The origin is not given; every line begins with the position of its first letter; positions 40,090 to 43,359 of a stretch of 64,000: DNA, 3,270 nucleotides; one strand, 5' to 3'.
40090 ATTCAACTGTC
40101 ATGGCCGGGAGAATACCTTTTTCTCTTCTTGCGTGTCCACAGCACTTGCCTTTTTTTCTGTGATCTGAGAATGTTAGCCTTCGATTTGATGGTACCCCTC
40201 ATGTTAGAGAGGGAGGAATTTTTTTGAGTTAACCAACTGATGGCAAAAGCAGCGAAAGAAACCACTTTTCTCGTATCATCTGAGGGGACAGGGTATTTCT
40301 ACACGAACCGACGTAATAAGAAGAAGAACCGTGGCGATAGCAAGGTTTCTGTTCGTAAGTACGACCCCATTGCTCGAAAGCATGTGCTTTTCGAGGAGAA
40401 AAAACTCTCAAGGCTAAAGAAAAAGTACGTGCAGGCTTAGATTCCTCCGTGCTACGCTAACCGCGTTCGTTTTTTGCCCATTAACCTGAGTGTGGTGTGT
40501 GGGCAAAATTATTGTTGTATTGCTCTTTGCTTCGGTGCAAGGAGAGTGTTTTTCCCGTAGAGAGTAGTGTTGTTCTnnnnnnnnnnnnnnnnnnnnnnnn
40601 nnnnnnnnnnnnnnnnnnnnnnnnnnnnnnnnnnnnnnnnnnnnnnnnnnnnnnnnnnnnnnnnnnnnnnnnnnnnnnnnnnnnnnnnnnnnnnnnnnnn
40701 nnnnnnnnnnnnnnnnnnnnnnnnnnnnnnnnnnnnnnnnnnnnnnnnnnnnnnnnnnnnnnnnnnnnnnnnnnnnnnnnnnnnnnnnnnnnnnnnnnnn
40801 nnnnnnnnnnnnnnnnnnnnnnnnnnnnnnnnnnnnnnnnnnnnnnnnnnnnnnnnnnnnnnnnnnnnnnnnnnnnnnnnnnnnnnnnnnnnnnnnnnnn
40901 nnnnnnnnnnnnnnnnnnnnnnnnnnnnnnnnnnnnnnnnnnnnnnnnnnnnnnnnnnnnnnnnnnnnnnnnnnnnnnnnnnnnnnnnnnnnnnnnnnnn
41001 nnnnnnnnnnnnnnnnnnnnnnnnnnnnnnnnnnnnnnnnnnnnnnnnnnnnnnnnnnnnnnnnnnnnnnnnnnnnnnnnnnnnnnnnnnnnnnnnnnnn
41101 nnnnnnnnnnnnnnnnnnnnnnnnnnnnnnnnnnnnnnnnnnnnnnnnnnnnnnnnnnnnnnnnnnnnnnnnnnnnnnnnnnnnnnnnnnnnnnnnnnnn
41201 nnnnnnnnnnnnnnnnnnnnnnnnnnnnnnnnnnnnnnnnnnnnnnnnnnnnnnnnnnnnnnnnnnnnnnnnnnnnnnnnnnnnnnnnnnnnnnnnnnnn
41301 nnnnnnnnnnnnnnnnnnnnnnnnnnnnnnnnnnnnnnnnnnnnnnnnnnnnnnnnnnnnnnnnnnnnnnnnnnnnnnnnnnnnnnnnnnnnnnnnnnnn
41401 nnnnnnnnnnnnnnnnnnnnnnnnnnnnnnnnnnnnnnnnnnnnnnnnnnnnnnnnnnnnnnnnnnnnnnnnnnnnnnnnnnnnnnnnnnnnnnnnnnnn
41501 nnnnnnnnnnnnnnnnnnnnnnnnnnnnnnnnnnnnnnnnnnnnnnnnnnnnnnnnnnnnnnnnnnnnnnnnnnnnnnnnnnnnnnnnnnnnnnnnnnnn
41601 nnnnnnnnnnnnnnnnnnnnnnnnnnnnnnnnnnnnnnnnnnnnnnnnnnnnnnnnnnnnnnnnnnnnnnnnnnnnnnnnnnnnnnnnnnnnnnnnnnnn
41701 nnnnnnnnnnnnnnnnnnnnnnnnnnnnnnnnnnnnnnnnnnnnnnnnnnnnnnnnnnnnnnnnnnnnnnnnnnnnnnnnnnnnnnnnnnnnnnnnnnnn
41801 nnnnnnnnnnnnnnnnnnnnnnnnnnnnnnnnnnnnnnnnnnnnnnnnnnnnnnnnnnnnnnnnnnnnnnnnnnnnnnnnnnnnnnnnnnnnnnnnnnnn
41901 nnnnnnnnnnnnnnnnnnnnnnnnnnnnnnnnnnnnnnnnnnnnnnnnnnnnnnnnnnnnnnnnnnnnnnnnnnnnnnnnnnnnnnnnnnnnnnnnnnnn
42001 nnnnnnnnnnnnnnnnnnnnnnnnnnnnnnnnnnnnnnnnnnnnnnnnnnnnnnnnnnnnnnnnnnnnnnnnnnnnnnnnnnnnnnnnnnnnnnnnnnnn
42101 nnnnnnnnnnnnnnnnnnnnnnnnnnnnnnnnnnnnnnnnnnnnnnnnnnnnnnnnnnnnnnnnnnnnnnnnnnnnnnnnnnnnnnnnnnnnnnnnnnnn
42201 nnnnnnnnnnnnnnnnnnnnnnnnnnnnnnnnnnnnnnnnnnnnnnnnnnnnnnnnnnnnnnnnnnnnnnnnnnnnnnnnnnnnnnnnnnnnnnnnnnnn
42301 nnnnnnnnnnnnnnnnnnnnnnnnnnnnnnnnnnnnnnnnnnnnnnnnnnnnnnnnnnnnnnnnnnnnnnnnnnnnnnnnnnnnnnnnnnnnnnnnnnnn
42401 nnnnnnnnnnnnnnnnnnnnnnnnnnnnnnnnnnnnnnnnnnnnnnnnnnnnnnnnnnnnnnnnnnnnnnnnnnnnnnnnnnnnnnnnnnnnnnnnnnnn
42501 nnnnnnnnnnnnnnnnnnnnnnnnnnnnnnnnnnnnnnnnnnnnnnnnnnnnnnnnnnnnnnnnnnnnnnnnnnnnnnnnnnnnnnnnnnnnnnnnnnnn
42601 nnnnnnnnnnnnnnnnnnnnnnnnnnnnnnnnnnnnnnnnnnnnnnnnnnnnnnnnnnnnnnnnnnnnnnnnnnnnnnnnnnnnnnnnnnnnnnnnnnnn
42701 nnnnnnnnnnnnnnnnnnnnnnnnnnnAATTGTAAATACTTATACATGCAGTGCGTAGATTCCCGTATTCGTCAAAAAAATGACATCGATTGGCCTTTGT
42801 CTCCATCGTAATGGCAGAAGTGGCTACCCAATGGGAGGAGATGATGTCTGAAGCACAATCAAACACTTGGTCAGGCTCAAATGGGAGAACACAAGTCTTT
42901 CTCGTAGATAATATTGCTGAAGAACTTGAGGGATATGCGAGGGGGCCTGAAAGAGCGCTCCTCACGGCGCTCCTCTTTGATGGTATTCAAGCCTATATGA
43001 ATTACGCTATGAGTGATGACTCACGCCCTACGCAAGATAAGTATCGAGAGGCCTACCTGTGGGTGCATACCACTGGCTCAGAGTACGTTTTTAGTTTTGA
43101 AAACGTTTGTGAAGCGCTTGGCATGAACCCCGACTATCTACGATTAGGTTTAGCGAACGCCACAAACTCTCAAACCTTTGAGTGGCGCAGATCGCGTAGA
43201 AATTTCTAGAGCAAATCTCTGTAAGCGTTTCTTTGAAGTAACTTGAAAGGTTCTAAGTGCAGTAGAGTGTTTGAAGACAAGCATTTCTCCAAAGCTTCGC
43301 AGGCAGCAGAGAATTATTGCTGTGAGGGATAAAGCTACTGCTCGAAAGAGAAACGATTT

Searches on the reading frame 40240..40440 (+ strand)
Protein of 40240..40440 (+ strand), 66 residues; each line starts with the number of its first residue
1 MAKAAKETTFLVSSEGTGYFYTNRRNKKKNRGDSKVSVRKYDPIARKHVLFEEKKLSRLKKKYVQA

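Call 70: search_protein_families(library=pfam, proteins=[window:40240-40440:+], max_evalue=1)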
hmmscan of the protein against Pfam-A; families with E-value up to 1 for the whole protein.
window:40240-40440:+ (66 aa): 1 family
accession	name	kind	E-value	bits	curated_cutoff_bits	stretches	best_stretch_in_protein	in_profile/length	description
PF00471.26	Ribosomal_L33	-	1.3e-09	38.7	25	1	11-55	5-47/47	Ribosomal protein L33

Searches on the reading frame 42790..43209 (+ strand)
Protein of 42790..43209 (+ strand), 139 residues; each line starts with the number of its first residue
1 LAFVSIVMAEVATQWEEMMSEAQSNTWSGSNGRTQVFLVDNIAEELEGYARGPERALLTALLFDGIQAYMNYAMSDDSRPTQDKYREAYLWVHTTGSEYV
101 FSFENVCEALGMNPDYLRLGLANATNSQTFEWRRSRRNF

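Call 3: search_protein_families(library=pfam, proteins=[window:42790-43209:+], max_evalue=1)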
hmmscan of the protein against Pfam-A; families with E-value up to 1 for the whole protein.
window:42790-43209:+ (139 aa): 0 families

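Call 6: search_protein_families(library=ncbifam, proteins=[window:42790-43209:+], max_evalue=1)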
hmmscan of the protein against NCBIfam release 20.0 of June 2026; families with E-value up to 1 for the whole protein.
window:42790-43209:+ (139 aa): 0 families

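Call 16: find_homologous_proteins(query=window:42841-43206:+, max_evalue=0.01)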
Query seq(122 aa) (122 aa): 120 proteins with E <= 0.01 among 144 candidates.
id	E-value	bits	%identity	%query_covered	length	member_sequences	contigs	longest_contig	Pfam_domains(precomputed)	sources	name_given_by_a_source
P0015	9.0e-77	272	100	100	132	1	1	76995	-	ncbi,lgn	-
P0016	5.7e-63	228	82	99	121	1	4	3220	-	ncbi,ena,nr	ncbi:MAG: hypothetical protein KDD55_08180 [Bdellovibrionales bacterium]|nr:hypothetical protein [Bd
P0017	7.0e-47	176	67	99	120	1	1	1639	-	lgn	-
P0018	1.5e-41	159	61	99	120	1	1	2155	-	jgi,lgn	-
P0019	2.3e-41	158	60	95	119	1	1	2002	-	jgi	jgi:hypothetical protein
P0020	2.8e-40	155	64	88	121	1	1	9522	-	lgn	-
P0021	2.4e-39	152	66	85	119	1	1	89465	-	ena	-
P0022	4.3e-38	148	61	93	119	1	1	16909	-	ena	-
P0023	8.3e-38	147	65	81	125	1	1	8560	-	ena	-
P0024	1.2e-37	146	67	84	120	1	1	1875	-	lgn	-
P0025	2.2e-37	145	62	87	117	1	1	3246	-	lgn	-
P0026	2.4e-37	145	65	84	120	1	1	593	-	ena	-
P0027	2.5e-37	145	68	75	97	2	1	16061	-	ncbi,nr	ncbi:MAG: hypothetical protein D6719_07275 [Candidatus Dadabacteria bacterium]|nr:MAG: hypothetical 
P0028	4.4e-37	144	66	84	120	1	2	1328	-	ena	-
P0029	7.2e-37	144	57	99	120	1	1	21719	-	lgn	-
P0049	1.7e-31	126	56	84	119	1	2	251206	-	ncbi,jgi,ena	jgi:hypothetical protein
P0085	1.7e-27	114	53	84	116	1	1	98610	-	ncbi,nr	ncbi:MAG: hypothetical protein K1X79_01350 [Oligoflexia bacterium]|nr:hypothetical protein [Oligofle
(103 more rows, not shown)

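Call 21: find_encoding_contigs(protein=P0021, flank=6000, max_places=2)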
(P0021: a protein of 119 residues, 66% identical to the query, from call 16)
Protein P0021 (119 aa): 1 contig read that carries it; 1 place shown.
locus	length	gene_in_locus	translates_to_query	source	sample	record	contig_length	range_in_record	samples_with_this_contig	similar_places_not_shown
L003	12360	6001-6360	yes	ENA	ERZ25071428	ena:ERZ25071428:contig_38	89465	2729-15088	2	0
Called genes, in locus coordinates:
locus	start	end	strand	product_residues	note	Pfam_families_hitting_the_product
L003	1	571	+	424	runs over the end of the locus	PF03060:NMO, PF01180:DHO_dh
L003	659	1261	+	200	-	PF00578:AhpC-TSA, PF08534:Redoxin, PF10417:1-cysPrx_C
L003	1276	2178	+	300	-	PF03976:PPK2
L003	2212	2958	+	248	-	PF00106:adh_short, PF01370:Epimerase, PF08659:KR, PF16363:GDP_Man_Dehyd (faint), PF13561:adh_short_C2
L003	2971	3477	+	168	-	PF00186:DHFR_1 (weak), PF01872:RibD_C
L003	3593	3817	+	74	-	PF00471:Ribosomal_L33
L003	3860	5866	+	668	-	PF00122:E1-E2_ATPase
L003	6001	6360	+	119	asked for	-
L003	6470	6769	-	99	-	PF05635:23S_rRNA_IVP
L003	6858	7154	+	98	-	PF05635:23S_rRNA_IVP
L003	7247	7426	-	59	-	PF03884:YacG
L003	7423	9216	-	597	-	PF07973:tRNA_SAD, PF00587:tRNA-synt_2b, PF03129:HGTP_anticodon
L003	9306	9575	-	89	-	-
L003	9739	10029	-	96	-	-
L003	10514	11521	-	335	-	-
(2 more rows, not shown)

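Call 22: find_encoding_contigs(protein=P0085, flank=6000, max_places=2)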
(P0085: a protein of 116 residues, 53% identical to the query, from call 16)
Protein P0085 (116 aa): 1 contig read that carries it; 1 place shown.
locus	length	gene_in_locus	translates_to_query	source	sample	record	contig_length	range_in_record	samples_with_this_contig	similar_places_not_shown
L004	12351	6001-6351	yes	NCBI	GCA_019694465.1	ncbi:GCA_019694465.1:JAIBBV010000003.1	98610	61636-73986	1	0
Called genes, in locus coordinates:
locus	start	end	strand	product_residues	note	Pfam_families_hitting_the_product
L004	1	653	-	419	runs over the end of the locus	PF00579:tRNA-synt_1b, PF22421:SYY_C-terminal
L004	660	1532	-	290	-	PF00483:NTP_transferase, PF12804:NTP_transf_3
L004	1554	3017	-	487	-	-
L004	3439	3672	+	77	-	PF00471:Ribosomal_L33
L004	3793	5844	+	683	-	PF00122:E1-E2_ATPase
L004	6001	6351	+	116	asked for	-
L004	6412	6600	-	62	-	PF03884:YacG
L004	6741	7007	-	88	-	-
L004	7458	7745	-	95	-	-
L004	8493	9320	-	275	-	-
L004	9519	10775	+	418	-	PF00155:Aminotran_1_2, PF00266:Aminotran_5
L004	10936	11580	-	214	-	PF18433:DUF5610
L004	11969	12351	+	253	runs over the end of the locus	PF13672:PP2C_2 (weak)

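Call 23: find_encoding_contigs(protein=P0049, flank=6000, max_places=2)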
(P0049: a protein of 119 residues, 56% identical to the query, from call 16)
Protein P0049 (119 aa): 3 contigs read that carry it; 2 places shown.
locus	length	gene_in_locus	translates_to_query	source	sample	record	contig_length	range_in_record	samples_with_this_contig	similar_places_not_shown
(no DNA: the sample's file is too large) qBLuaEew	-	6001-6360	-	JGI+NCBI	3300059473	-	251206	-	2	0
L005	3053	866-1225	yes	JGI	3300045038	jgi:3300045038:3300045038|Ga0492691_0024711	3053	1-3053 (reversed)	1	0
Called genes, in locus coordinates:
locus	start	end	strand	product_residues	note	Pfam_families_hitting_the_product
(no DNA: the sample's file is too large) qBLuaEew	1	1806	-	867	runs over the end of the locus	PF02861:Clp_N, PF23569:NBD_SMAX1, PF00004:AAA, PF17871:AAA_lid_9, PF00004:AAA, PF07724:AAA_2, PF07728:AAA_5, PF10431:ClpB_D2-small, +11 more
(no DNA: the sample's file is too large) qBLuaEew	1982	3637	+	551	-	PF01935:DUF87, PF05872:HerA_C (faint)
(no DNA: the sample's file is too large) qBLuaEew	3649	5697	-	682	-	-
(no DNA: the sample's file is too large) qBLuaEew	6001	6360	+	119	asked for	-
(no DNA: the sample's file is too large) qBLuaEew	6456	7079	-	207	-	PF02230:Abhydrolase_2, PF00561:Abhydrolase_1 (faint)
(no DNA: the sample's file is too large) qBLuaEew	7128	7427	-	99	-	-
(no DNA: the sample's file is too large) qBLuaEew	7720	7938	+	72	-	-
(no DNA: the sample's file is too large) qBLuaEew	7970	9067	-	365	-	-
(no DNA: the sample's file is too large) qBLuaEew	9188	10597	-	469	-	PF03446:NAD_binding_2, PF00393:6PGD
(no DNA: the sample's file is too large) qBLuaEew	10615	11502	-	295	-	PF00149:Metallophos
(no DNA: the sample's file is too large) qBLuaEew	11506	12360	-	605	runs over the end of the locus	PF00009:GTP_EFTU, PF03144:GTP_EFTU_D2, PF00679:EFG_C, PF06421:LepA_C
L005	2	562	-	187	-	?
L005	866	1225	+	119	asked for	-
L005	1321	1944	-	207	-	PF02230:Abhydrolase_2, PF00561:Abhydrolase_1 (faint)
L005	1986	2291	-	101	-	-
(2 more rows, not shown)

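Call 37: find_related_loci(query=A4, collection=genome_contigs, flank=6000)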
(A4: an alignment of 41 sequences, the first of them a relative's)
Query A4 (132 aa) in genome_contigs; peptide patterns used: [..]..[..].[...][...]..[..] (x = any residue, [..] = any of these).
131 stretches matched a pattern; 100 encode a relative of the query (tblastn E <= 1e-3); the best 80 are kept; 80 distinct loci.
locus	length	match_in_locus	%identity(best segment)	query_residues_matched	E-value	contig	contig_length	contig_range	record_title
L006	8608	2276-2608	60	20-132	7e-44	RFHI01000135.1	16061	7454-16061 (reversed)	MAG: Candidatus Dadabacteria bacterium isolate J046 k99_623989, whole genome shotgun sequence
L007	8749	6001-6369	53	5-132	5e-42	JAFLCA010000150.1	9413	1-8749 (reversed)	MAG: Deltaproteobacteria bacterium isolate UWPOB_DELTA1 gnl_X_BEAILMKM_150, whole genome shotgun sequence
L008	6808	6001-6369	55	9-132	6e-41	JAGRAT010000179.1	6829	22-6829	MAG: Bdellovibrionales bacterium isolate HKST-UBA25 NODE_180_length_6829_cov_3.186759, whole genome shotgun sequence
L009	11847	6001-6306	57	31-132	2e-39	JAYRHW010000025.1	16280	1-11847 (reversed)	MAG: Bdellovibrionota bacterium isolate SZ_szas25bin.38 k141_119041, whole genome shotgun sequence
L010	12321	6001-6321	56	25-132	1e-37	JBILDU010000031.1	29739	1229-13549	MAG: Bdellovibrionota bacterium isolate ME2016-07-22_3300044628_group7_bin146 Rohwer_bin1162_scaffold_690_c1, whole geno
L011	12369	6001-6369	52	9-132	2e-37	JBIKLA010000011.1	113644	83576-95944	MAG: Bdellovibrionota bacterium isolate ME2014-08-19_3300042467_group5_bin109 Rohwer_bin1186_scaffold_46_c1, whole genom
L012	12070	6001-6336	57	23-132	8e-37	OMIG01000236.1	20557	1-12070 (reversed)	Proteobacteria bacterium isolate AM_0240 genome assembly, contig: DGE0008AM2008_1_188369, whole genome shotgun sequence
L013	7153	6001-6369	49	9-132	5e-36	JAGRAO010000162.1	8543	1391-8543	MAG: Bdellovibrionales bacterium isolate HKST-UBA20 NODE_163_length_8543_cov_3.071226, whole genome shotgun sequence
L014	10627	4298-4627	54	22-132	5e-36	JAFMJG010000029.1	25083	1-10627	Bacterium isolate DEBay_Sum019D_L_G_148 NODE_1514_length_25083_cov_5.145397, whole genome shotgun sequence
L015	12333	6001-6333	55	24-132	7e-36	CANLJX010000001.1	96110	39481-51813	MAG: Deltaproteobacteria bacterium isolate ZE-3nov15-121 genome assembly, contig: ZE-3nov15-C29, whole genome shotgun se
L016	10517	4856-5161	56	31-132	7e-36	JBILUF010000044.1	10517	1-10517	MAG: Bdellovibrionota bacterium isolate ME2018-08-01_3300042480_group8_bin58 Rohwer_bin1205_scaffold_4141_c1, whole geno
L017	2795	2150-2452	55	31-132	7e-35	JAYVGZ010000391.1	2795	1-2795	MAG: Pseudomonadota bacterium isolate GL47_Up_metabinner_11 GL47_Up_metabinner_11_390, whole genome shotgun sequence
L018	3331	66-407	47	18-132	4e-35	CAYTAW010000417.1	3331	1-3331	MAG TPA_asm: uncultured Bdellovibrionales bacterium isolate SRP257259_co1_208 genome assembly, contig: NODE_55905_length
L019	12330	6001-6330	55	25-132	7e-35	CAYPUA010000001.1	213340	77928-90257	MAG TPA_asm: uncultured Bdellovibrionales bacterium isolate SRP193358_co1_85 genome assembly, contig: NODE_22_length_213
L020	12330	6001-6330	55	25-132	2e-34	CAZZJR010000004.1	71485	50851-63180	MAG TPA_asm: uncultured Bdellovibrionales bacterium isolate SRP124364_co1_356 genome assembly, contig: NODE_155_length_7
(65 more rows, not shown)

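Call 48: predict_structure(alignment_id=A4)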
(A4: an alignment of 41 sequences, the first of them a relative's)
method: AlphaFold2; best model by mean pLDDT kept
length: 132 residues; sequences in the alignment: 41
mean_pLDDT: 77.9   pTM: 0.63
mean pLDDT of the five models: 77.9, 77.2, 76.7, 76.3, 75.8
residues with pLDDT >= 90: 68; 70-90: 14; 50-70: 35; < 50: 15
segments of 3 or more residues with pLDDT < 50: 13-24
pLDDT, mean of each block of 10 residues (from residue 1): 59 45 46 64 92 96 91 91 96 96 96 91 57 50
secondary structure, 60 per line:
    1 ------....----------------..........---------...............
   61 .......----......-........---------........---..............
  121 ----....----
elements in order: H7-10 H27-36 H46-67 H72-77 H79-86 H96-103 H107-120 H125-128

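Call 50: search_protein_families(library=pfam, alignment_id=A4, max_evalue=1)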
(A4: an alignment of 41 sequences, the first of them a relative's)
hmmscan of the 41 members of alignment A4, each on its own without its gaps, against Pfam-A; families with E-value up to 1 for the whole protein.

A. member 1, P0015 (132 aa): 0 families

B. families by the number of members that match (of 41 scanned): 16 families
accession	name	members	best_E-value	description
PF22950.1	DUF7026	2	0.076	Domain of unknown function (DUF7026)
PF02406.22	MmoB_DmpM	2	0.25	MmoB/DmpM family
PF00665.32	rve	1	0.018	Integrase core domain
PF13446.11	RPT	1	0.037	A repeated domain in UCH-protein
PF24645.1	DUF7639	1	0.059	Domain of unknown function (DUF7639)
PF21458.3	SelB-wing_1_3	1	0.072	Selenocysteine-specific elongation factor, winged helix 1/3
PF22130.1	Phage_gp38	1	0.087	Lactococcus phage gp38-like protein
PF22182.2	DUF6945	1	0.11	Domain of unknown function (DUF6945)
PF12436.14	USP7_ICP0_bdg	1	0.11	ICP0-binding domain of Ubiquitin-specific protease 7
PF17928.6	TetR_C_22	1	0.13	Tetracyclin repressor-like, C-terminal domain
PF20013.4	GAP1-N2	1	0.14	GTPase-associated protein 1, N-terminal domain type 2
PF08470.16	NTNH_C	1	0.2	Nontoxic nonhaemagglutinin C-terminal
PF08405.16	Calici_PP_N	1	0.22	Viral polyprotein N-terminal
PF00355.32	Rieske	1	0.23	Rieske [2Fe-2S] domain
PF13542.12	HTH_Tnp_ISL3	1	0.25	Helix-turn-helix domain of transposase family ISL3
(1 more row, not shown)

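Call 71: search_protein_families(library=padloc, proteins=[window:42841-43209:+], max_evalue=0.1)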
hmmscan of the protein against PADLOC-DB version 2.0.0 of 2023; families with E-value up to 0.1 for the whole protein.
window:42841-43209:+ (122 aa): 0 families
